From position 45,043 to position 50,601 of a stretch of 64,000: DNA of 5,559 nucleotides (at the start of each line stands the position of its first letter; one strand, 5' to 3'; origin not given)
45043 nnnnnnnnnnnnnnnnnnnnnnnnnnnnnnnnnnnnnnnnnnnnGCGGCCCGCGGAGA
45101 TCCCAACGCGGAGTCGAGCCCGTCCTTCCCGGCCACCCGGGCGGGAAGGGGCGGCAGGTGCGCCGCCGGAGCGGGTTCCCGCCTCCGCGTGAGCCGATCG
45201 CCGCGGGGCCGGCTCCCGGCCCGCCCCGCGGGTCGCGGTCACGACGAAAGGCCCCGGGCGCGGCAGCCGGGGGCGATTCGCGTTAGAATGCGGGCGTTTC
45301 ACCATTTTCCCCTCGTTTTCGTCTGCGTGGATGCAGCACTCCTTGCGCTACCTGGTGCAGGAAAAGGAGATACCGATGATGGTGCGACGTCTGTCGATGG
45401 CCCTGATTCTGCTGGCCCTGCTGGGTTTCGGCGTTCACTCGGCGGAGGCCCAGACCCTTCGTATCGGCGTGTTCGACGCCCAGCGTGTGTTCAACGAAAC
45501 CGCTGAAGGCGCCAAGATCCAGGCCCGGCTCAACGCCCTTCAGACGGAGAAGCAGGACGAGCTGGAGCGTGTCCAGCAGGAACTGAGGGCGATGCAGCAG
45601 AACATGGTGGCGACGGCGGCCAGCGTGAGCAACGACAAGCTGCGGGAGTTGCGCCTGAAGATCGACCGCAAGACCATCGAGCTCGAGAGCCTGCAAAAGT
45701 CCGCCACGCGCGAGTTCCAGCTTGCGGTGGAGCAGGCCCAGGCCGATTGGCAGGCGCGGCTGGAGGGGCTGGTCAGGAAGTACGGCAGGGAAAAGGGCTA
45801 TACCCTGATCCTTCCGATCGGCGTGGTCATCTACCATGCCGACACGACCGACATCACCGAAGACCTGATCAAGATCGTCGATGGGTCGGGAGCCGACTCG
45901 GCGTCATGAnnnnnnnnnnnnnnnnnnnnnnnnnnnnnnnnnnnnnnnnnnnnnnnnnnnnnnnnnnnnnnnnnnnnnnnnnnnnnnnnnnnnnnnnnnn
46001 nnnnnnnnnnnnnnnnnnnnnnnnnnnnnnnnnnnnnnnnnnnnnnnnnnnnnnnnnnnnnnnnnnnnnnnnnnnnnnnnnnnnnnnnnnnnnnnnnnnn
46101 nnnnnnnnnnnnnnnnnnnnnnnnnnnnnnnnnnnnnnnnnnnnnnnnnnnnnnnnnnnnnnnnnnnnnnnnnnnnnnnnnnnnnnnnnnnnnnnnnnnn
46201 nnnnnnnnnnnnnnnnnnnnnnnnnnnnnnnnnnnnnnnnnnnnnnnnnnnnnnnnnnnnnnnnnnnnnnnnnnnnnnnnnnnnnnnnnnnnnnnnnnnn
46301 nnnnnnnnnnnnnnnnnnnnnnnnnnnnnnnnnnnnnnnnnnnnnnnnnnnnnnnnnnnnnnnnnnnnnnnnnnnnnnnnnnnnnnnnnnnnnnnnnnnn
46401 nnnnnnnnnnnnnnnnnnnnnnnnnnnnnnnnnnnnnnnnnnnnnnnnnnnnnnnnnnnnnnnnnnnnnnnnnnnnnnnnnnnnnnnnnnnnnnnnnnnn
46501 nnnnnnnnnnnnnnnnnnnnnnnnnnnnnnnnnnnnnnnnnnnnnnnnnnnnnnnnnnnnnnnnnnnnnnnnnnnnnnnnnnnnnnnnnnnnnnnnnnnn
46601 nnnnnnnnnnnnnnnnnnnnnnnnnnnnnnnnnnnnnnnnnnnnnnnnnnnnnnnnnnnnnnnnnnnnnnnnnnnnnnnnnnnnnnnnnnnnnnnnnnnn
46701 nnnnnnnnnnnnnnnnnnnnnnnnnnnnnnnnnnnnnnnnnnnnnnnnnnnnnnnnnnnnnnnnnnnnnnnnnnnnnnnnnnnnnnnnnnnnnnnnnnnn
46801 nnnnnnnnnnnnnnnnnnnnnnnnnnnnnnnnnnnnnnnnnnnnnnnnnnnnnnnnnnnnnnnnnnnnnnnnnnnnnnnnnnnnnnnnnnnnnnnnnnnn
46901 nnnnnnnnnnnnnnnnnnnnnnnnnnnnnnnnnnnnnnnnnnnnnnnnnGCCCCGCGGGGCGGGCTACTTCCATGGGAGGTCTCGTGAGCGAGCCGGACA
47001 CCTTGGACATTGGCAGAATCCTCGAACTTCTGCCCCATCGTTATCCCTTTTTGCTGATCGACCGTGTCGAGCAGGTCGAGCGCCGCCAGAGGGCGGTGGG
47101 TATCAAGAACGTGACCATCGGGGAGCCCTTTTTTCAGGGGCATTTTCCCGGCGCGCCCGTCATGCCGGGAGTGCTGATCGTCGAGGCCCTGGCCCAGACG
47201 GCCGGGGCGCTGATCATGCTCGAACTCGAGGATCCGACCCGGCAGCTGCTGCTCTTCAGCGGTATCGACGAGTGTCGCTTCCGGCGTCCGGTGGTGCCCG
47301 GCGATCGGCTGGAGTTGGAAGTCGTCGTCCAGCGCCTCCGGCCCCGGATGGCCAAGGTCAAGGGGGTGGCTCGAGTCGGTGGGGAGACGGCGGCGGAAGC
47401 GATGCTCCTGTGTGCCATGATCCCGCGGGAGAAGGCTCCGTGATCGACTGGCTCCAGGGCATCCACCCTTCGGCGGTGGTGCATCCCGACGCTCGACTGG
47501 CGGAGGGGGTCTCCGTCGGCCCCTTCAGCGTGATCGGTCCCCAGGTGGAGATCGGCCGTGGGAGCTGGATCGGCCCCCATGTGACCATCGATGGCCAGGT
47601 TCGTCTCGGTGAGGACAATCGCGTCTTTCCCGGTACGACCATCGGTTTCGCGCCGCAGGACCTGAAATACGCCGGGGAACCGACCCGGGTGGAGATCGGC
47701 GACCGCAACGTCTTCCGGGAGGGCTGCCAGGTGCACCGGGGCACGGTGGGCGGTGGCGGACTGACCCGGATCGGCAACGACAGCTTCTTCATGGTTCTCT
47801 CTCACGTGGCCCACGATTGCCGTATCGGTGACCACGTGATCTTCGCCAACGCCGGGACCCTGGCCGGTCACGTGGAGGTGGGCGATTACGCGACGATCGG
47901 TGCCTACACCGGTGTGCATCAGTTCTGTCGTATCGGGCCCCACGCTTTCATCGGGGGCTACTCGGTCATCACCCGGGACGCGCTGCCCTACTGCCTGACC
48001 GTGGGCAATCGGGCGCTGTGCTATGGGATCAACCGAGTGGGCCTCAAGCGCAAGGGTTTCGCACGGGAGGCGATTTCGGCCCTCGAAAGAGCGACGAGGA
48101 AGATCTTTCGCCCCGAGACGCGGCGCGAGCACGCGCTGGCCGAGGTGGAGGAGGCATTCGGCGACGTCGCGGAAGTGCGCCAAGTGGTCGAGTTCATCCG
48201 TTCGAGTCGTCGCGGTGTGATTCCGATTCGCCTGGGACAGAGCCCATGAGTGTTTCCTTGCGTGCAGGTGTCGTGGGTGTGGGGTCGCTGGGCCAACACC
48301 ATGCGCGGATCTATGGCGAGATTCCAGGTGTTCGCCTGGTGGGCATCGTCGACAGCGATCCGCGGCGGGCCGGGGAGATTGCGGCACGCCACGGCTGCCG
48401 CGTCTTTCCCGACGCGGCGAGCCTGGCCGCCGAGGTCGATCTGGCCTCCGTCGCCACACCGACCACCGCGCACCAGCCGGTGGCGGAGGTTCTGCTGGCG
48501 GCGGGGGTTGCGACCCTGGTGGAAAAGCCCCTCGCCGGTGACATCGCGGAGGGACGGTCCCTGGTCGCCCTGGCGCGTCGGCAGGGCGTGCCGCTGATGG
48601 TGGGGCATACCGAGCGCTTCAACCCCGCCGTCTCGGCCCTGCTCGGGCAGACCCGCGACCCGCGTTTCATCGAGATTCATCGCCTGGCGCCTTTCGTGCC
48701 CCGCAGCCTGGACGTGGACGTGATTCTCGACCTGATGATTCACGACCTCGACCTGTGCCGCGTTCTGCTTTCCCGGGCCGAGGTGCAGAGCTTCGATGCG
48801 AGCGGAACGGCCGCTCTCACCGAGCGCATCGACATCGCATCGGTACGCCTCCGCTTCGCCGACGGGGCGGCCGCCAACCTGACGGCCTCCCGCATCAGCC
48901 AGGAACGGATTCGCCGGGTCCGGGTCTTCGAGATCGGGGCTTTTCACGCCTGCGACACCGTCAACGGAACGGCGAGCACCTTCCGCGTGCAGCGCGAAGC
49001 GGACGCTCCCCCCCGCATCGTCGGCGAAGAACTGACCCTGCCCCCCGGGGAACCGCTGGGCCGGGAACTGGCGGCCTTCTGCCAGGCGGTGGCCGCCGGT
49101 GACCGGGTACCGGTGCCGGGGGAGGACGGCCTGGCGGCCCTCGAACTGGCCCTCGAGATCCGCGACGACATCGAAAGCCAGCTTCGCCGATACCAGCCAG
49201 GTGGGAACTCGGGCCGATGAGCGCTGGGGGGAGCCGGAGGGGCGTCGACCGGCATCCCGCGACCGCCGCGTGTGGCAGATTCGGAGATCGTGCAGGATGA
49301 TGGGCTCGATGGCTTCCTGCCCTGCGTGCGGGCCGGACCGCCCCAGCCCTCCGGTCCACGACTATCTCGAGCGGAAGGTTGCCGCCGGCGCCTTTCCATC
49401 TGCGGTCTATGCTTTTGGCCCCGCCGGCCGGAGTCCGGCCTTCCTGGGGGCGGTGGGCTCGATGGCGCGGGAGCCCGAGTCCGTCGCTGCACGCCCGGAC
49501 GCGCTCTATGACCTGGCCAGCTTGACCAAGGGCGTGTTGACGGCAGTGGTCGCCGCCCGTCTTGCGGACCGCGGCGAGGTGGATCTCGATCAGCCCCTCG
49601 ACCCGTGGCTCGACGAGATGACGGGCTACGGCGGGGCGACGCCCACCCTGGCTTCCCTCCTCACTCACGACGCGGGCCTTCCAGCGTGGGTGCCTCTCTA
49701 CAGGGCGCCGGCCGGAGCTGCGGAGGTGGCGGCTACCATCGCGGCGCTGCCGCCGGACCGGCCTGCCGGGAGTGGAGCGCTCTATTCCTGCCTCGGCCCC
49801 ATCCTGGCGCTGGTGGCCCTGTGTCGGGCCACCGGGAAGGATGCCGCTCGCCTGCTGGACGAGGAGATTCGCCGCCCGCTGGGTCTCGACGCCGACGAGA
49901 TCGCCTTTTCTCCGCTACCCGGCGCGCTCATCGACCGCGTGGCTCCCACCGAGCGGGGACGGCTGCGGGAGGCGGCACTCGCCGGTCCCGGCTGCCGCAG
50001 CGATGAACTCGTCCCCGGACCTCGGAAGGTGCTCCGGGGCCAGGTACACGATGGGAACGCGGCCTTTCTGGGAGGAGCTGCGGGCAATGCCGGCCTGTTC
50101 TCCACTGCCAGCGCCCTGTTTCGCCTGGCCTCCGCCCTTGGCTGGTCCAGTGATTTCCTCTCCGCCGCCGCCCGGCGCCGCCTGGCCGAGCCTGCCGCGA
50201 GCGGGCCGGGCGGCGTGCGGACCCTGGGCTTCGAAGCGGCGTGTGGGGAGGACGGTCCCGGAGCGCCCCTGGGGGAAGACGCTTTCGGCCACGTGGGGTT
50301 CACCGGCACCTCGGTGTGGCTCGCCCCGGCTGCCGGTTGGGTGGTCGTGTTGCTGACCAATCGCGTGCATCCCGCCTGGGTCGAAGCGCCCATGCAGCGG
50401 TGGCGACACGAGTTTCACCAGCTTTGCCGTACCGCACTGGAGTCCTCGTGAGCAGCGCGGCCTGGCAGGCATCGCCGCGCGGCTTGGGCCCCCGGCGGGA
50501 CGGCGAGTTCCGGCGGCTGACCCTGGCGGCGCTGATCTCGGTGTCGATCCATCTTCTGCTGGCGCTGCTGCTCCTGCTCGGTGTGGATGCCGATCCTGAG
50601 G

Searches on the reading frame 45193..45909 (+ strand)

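Call 75: search_protein_families(library=pfam, max_evalue=0.00001, proteins=[window:45193-45909:+])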
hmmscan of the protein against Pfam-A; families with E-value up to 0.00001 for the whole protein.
window:45193-45909:+ (238 aa): 1 family
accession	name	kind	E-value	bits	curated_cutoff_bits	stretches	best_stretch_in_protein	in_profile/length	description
PF03938.19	OmpH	-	1.7e-23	83.9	32.4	1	90-227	1-139/141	Outer membrane protein (OmpH-like)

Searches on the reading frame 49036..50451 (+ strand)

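Call 75: search_protein_families(library=pfam, max_evalue=0.00001, proteins=[window:49036-50451:+])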
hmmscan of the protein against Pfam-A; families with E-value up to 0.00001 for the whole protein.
window:49036-50451:+ (471 aa): 1 family
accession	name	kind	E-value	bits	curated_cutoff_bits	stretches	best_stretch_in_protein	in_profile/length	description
PF00144.29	Beta-lactamase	-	8.8e-43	147.2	27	1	110-454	4-321/329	Beta-lactamase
